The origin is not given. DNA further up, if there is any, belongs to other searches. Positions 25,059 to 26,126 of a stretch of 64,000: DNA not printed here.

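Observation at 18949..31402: Six back-to-back TrmB-like regulator / orphan LivJ-like solute-binding-protein gene pairs, part of an eight-pair paralogous family with no transporter components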

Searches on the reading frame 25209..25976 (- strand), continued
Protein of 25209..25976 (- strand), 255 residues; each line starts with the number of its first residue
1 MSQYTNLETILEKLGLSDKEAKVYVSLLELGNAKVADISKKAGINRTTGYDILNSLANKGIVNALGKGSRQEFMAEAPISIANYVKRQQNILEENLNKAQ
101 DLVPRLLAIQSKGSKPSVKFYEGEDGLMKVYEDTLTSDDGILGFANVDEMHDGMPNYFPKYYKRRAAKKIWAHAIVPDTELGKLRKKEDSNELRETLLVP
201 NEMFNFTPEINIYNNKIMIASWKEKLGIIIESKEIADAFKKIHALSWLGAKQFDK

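Call 36: find_encoding_contigs(protein=P0158, flank=10000, max_places=5)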
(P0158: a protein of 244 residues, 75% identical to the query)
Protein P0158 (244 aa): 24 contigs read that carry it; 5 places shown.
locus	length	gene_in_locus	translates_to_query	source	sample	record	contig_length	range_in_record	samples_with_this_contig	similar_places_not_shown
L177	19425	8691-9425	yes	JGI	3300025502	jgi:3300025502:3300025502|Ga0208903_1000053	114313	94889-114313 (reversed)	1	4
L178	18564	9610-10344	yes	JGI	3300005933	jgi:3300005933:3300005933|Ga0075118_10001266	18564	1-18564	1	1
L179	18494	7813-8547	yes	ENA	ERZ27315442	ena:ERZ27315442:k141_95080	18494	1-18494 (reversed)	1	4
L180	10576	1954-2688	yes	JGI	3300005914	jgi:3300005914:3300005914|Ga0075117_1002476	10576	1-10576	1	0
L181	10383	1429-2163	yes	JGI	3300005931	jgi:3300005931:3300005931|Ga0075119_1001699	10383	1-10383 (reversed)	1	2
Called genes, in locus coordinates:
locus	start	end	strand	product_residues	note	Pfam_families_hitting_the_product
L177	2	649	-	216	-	?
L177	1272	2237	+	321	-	PF14022:DUF4238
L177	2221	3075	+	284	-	-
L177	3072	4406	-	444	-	PF00239:Resolvase, PF07508:Recombinase, PF13408:Zn_ribbon_recom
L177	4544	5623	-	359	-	PF13458:Peripla_BP_6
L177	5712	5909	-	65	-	-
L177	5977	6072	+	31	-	-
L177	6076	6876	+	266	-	PF01978:TrmB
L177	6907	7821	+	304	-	PF02653:BPD_transp_2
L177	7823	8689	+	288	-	PF02653:BPD_transp_2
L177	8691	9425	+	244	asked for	PF13476:AAA_23 (weak), PF00005:ABC_tran, PF13304:AAA_21 (faint)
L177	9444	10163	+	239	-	PF02463:SMC_N (weak), PF00005:ABC_tran, PF13304:AAA_21 (faint)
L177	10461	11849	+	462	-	PF04055:Radical_SAM (weak)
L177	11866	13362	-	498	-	-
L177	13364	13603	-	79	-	-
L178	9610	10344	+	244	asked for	PF13476:AAA_23 (weak), PF00005:ABC_tran, PF13304:AAA_21 (faint)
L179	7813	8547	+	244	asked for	PF13476:AAA_23 (weak), PF00005:ABC_tran, PF13304:AAA_21 (faint)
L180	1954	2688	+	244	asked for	PF13476:AAA_23 (weak), PF00005:ABC_tran, PF13304:AAA_21 (faint)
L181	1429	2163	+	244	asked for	PF13476:AAA_23 (weak), PF00005:ABC_tran, PF13304:AAA_21 (faint)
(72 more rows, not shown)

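Call 37: list_cluster_members(proteins=[P0144, P0145, P0146, P0147, P0148, P0149, P0150, P0151, P0153, P0155])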
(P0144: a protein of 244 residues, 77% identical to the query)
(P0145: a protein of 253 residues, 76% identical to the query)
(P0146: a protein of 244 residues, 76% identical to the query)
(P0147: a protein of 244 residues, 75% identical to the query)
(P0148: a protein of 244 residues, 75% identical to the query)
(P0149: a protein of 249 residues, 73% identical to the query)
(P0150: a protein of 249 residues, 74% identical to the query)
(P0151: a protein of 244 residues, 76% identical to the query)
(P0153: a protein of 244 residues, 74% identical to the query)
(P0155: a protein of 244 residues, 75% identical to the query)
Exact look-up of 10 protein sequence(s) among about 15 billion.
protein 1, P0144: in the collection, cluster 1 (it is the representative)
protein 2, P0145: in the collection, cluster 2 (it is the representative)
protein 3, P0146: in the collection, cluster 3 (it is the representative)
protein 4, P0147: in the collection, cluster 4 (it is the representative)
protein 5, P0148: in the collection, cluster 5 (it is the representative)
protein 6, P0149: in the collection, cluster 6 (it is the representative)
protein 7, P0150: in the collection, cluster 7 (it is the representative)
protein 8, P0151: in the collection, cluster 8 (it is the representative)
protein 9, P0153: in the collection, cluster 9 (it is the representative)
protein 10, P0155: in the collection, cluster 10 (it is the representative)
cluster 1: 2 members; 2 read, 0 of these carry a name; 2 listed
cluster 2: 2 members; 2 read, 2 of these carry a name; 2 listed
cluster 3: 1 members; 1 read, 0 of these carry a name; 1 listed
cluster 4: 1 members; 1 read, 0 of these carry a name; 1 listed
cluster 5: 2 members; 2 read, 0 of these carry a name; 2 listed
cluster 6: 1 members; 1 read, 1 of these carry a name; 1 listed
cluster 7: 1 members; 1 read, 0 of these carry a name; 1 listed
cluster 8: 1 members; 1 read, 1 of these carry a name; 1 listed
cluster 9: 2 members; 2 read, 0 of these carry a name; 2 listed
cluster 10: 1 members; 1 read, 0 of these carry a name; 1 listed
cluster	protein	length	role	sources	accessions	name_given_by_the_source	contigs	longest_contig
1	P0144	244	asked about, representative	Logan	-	-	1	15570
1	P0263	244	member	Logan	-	-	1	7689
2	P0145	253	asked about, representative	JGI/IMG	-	branched-chain amino acid transport system ATP-binding protein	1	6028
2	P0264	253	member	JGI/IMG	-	branched-chain amino acid transport system ATP-binding protein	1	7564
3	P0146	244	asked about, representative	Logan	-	-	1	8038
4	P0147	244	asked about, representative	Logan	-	-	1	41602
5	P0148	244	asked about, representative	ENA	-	-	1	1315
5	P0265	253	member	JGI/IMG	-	-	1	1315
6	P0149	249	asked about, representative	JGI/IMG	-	branched-chain amino acid transport system ATP-binding protein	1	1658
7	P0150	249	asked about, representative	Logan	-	-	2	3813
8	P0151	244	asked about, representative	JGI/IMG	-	branched-chain amino acid transport system ATP-binding protein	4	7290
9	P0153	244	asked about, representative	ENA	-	-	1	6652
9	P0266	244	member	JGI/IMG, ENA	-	-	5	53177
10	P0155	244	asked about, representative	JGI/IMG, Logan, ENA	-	-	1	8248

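Call 38: list_cluster_members(proteins=[P0163, P0171, P0178, P0193, P0212, P0222, P0224, P0248, P0262, P0164])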
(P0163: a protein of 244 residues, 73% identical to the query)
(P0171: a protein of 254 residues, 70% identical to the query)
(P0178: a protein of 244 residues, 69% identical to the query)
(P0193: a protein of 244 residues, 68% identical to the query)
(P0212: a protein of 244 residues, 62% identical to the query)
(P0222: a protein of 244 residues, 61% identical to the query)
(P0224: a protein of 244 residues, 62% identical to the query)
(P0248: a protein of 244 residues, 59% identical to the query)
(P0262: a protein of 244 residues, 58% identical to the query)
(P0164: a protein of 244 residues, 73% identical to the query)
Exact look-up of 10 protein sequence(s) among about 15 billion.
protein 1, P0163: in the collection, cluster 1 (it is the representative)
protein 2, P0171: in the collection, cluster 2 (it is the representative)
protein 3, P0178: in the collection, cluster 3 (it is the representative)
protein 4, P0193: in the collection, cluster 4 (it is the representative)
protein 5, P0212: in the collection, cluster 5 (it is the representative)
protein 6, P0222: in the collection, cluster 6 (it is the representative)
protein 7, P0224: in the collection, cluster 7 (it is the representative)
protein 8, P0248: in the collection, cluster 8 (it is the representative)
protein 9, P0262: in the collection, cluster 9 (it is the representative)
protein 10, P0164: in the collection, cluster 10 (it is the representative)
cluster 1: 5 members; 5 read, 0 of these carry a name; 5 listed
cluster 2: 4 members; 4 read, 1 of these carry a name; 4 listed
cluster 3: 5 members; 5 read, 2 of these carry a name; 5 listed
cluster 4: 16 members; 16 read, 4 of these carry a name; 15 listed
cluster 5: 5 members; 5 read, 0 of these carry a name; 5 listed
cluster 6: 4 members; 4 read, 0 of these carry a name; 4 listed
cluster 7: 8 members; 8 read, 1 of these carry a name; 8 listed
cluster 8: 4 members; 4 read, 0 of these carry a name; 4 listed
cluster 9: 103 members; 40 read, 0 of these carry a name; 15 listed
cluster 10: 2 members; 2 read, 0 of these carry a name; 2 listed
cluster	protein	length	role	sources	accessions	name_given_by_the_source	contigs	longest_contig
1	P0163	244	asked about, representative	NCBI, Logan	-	-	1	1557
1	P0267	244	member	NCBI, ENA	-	-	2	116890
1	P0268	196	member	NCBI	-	-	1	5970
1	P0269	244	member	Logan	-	-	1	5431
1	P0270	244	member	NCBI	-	-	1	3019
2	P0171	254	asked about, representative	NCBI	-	-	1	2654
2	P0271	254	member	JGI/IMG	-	branched-chain amino acid transport system ATP-binding protein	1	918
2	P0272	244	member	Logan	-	-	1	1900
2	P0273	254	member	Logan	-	-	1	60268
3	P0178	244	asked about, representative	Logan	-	-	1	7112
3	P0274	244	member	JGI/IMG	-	branched-chain amino acid transport system ATP-binding protein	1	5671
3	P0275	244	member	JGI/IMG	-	ABC-type branched-subunit amino acid transport system ATPase component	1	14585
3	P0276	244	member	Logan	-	-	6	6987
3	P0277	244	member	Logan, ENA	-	-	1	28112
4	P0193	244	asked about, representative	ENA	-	-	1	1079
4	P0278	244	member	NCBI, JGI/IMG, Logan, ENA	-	branched-chain amino acid transport system ATP-binding protein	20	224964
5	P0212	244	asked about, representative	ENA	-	-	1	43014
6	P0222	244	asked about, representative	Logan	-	-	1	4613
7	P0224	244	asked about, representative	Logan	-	-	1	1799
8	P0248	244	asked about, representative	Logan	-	-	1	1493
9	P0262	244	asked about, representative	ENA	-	-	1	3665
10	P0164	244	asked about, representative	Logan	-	-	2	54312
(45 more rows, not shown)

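Call 39: find_encoding_contigs(protein=P0278, flank=10000, max_places=6)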
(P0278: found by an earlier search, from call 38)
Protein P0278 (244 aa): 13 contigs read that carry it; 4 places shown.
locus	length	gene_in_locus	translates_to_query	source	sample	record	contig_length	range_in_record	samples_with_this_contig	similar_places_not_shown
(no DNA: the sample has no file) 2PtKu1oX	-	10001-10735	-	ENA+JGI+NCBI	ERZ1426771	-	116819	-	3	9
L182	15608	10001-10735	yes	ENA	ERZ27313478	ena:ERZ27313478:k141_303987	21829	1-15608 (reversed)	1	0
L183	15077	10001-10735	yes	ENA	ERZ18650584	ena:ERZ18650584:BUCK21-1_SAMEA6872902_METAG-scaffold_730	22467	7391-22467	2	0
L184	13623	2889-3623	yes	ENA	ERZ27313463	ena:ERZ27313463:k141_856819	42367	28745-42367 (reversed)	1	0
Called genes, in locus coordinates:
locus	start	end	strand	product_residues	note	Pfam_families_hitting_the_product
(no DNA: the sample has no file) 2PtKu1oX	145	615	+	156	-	-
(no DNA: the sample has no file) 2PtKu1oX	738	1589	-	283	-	PF01978:TrmB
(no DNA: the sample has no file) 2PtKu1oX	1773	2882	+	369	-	PF13458:Peripla_BP_6, PF01094:ANF_receptor (faint)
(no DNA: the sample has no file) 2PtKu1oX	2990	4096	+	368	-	PF13433:Peripla_BP_5, PF13458:Peripla_BP_6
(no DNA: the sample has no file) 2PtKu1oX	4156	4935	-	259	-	PF01978:TrmB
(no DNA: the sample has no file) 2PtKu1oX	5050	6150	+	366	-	PF13433:Peripla_BP_5 (weak), PF13458:Peripla_BP_6, PF01094:ANF_receptor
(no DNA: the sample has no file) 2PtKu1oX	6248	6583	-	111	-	-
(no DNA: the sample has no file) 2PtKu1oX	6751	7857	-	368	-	PF13458:Peripla_BP_6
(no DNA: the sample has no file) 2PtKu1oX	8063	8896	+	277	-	PF01978:TrmB (weak)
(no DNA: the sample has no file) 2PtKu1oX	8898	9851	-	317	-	-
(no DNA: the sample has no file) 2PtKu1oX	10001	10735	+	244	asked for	PF13175:AAA_15 (faint), PF13476:AAA_23, PF02463:SMC_N (faint), PF00005:ABC_tran, PF13304:AAA_21 (faint), PF12399:BCA_ABC_TP_C (weak)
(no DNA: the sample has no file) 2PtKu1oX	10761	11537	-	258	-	PF01978:TrmB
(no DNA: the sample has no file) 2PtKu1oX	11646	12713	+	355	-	PF13458:Peripla_BP_6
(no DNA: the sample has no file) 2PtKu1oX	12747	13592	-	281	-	PF01978:TrmB (weak)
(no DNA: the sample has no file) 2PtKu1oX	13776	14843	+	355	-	PF13458:Peripla_BP_6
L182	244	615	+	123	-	-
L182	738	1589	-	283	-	PF01978:TrmB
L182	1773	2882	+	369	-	PF13458:Peripla_BP_6, PF01094:ANF_receptor (faint)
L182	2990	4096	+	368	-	PF13433:Peripla_BP_5, PF13458:Peripla_BP_6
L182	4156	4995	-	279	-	PF01978:TrmB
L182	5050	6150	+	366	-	PF13433:Peripla_BP_5 (weak), PF13458:Peripla_BP_6, PF01094:ANF_receptor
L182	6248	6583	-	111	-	-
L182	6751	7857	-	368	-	PF13458:Peripla_BP_6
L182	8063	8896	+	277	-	PF01978:TrmB (weak)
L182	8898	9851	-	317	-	-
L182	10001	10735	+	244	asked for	PF13175:AAA_15 (faint), PF13476:AAA_23, PF02463:SMC_N (faint), PF00005:ABC_tran, PF13304:AAA_21 (faint), PF12399:BCA_ABC_TP_C (weak)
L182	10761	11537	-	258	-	PF01978:TrmB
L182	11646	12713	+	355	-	PF13458:Peripla_BP_6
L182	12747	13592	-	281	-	PF01978:TrmB (weak)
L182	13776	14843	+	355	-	PF13458:Peripla_BP_6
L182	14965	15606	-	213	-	?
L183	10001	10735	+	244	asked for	PF13175:AAA_15 (faint), PF13476:AAA_23, PF02463:SMC_N (faint), PF00005:ABC_tran, PF13304:AAA_21 (faint), PF12399:BCA_ABC_TP_C (weak)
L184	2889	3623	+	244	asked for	PF13175:AAA_15 (faint), PF13476:AAA_23, PF02463:SMC_N (faint), PF00005:ABC_tran, PF13304:AAA_21 (faint), PF12399:BCA_ABC_TP_C (weak)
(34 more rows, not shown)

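Call 49: predict_structure(alignment_id=A1)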
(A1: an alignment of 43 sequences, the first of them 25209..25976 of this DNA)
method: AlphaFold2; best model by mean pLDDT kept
length: 255 residues; sequences in the alignment: 43
mean_pLDDT: 92.7   pTM: 0.61
mean pLDDT of the five models: 92.7, 92.2, 91.7, 91.5, 91.2
residues with pLDDT >= 90: 216; 70-90: 29; 50-70: 9; < 50: 1
segments of 3 or more residues with pLDDT < 50: none
pLDDT, mean of each block of 10 residues (from residue 1): 75 96 97 95 91 96 88 96 95 92 77 78 96 95 95 91 96 98 95 97 92 97 95 96 98 90
secondary structure, 60 per line:
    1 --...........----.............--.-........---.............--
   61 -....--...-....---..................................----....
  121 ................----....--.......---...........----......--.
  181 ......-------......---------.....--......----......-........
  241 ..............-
elements in order: H3-13 H18-30 H35-42 H46-58 E62-65 E72-75 H79-112 E117-122 H123-136 E141-144 H147-153 H157-167 E172-177 H180-186 E194-199 E209-213 E216-221 E226-231 H233-254

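Call 51: search_solved_structures(query=A1, max_evalue=0.01)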
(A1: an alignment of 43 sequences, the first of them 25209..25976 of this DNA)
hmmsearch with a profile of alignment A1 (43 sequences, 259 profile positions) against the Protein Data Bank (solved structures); distinct sequences matched with E-value up to 0.01: 7.
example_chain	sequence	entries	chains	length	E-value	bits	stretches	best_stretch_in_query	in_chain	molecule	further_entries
3qph_A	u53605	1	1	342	1.5e-13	54.1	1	5-150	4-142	TrmB, a global transcription regulator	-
5bpd_A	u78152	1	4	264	8.7e-12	48.3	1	14-253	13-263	TrmBL2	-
5box_A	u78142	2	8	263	1.1e-11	48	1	14-253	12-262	Putative HTH-type transcriptional regulator TrmBL2 | TrmBL2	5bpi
5bqt_A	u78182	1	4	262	1.8e-11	47.3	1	14-252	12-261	Putative HTH-type transcriptional regulator TrmBL2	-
1sfx_A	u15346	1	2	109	1.2e-08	38.1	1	1-99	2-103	Conserved hypothetical protein AF2008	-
2kko_A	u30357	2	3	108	0.0015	21.3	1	27-76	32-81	POSSIBLE TRANSCRIPTIONAL REGULATORY PROTEIN (POSSIBLY ARSR-FAMILY) | Possible transcriptional regulatory arsR-family protein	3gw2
2lvs_A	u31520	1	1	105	0.0099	18.7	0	33-64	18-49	Putative uncharacterized protein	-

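Call 52: fold_search(model_id=the predicted structure, library=pdb)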
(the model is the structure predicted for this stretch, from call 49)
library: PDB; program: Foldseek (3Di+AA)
matches with E <= 10: 1456; with E <= 0.001: 31
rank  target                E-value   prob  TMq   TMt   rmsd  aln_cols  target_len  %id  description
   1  5bqt_B                1.7e-13  1.00  0.40  0.41  15.1       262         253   16  Structure of TrmBL2, an archaeal chromatin protein, shows a novel mode of DNA binding. (released 2015-09-02)
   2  5bpd_B                3.2e-13  1.00  0.41  0.40  15.6       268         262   15  Structure of TrmBL2, an archaeal chromatin protein, shows a novel mode of DNA binding. (released 2015-09-02)
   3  5bpd_D                3.8e-13  1.00  0.48  0.47   8.9       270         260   16  Structure of TrmBL2, an archaeal chromatin protein, shows a novel mode of DNA binding. (released 2015-09-02)
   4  5box_A                5.1e-13  1.00  0.39  0.38  16.3       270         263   15  Structure of TrmBL2, an archaeal chromatin protein, shows a novel mode of DNA binding. (released 2015-09-02)
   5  5bqt_A                6.9e-13  1.00  0.41  0.40  15.4       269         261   14  Structure of TrmBL2, an archaeal chromatin protein, shows a novel mode of DNA binding. (released 2015-09-02)
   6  5bpd_C                1.1e-12  1.00  0.48  0.47   8.9       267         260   16  Structure of TrmBL2, an archaeal chromatin protein, shows a novel mode of DNA binding. (released 2015-09-02)
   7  5bpi_D                1.9e-12  1.00  0.48  0.48   8.8       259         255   16  Structure of TrmBL2, an archaeal chromatin protein, shows a novel mode of DNA binding. (released 2015-09-02)
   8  5bpi_C                8.1e-12  1.00  0.48  0.48   9.0       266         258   16  Structure of TrmBL2, an archaeal chromatin protein, shows a novel mode of DNA binding. (released 2015-09-02)
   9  5aip_A                6.7e-05  1.00  0.26  0.45  16.4       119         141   24  Crystal structure of NadR in complex with 4-hydroxyphenylacetate (released 2016-03-02)
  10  9fhk_A                6.7e-05  1.00  0.39  0.30  17.1       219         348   11  Structure of the F13 protein of Vaccinia virus (P21 crystal form) (released 2025-03-12)
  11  7l1i                  2.5e-04  1.00  0.25  0.38  17.5       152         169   22  Crystal structure of the MarR family transcriptional regulator from Acineotobacter baumannii bound to Indole 3 acetic ac (released 2022-02-09)
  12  5aip_B                2.7e-04  1.00  0.26  0.48  15.0       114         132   25  Crystal structure of NadR in complex with 4-hydroxyphenylacetate (released 2016-03-02)
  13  1sfx_A                2.8e-04  1.00  0.31  0.69   8.9       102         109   24  X-ray crystal structure of putative HTH transcription regulator from Archaeoglobus fulgidus (released 2004-08-03)
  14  8v07_C                2.8e-04  1.00  0.38  0.25   5.0       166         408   10  Crystal structure of mouse PLD3 co-crystallized with 5'Pi-ssDNA for 30 days (released 2024-03-13)
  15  1sfx_B                4.6e-04  1.00  0.32  0.73   8.6       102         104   22  X-ray crystal structure of putative HTH transcription regulator from Archaeoglobus fulgidus (released 2004-08-03)
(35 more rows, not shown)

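Call 62: search_protein_families(library=pfam, proteins=[L102:7517-8692:+, L102:8851-9975:+, L182:8898-9851:-, L102:14701-15342:-], max_evalue=0.001)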
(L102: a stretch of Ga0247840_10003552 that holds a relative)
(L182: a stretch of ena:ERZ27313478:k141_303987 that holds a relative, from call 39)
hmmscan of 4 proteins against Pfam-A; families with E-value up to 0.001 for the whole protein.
L102:7517-8692:+ (392 aa): 2 families
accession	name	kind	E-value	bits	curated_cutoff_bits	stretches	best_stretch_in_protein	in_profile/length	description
PF07929.16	PRiA4_ORF3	-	4.8e-57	192.9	26.6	1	28-210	2-172/173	Plasmid pRiA4b ORF-3-like protein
PF22007.2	DUF6930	-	1.4e-09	38.7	27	1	270-387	2-122/123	Domain of unknown function (DUF6930)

L102:8851-9975:+ (375 aa): 6 families
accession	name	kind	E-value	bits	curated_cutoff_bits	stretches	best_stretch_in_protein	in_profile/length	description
PF13635.12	DUF4143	-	2.1e-37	128.8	28.1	1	186-342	2-160/160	Domain of unknown function (DUF4143)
PF13173.12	AAA_14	-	5.3e-32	111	27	1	16-139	1-128/129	AAA domain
PF00004.35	AAA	-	9.6e-06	26.5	21.2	1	20-85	1-69/131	ATPase family associated with various cellular activities (AAA)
PF13401.12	AAA_22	-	1e-05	26.3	27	0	16-59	4-50/130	AAA domain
PF01637.24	ATPase_2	-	4.7e-05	23.7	33.2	1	16-83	19-86/225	ATPase domain predominantly from Archaea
PF00910.28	RNA_helicase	-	0.00045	21.1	21.5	0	20-83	1-59/105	RNA helicase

L182:8898-9851:- (317 aa): 1 family
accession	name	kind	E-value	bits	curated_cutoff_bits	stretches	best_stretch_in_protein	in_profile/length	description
PF12672.12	DUF3793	-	0.0008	19.8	25.1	0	91-199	12-117/167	Protein of unknown function (DUF3793)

L102:14701-15342:- (214 aa): 1 family
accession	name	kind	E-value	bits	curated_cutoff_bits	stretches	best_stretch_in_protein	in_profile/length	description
PF00881.29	Nitroreductase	-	5e-24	85.8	23.5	1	10-190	3-167/167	Nitroreductase family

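Call 63: find_homologous_proteins(query=L102:13786-14658:+, max_evalue=1e-60)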
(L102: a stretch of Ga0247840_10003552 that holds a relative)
Query L102:13786-14658:+ (291 aa): 1886 proteins with E <= 1e-60 among 8000 candidates; the best 120 are listed.
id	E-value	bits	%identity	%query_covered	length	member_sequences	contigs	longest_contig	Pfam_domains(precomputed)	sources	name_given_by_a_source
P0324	1.8e-164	564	95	100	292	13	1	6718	PF02653.22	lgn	-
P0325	6.7e-159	546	92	100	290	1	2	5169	PF02653.22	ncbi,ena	-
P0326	6.9e-159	546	92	100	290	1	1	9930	PF02653.22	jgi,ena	-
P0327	7.1e-159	546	92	100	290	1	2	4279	PF02653.22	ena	-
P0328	1.4e-158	545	92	100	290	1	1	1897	PF02653.22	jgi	-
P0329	7.7e-158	542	92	100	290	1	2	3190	PF02653.22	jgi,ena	-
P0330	5.9e-147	507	87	100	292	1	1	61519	PF02653.22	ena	-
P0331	9.7e-145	499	85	100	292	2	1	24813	PF02653.22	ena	-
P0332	2.4e-144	498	83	100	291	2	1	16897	PF02653.22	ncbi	-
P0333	3.4e-142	491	82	100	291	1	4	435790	PF02653.22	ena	-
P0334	3.1e-141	488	82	100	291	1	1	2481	PF02653.22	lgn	-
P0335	1.4e-140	486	87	93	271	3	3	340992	PF02653.22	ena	-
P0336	6.7e-139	480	80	100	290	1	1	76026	PF02653.22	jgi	-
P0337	1.4e-135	469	79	100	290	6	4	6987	PF02653.22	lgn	-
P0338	7.3e-135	467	80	100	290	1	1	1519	PF02653.22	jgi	jgi:branched-chain amino acid transport system permease protein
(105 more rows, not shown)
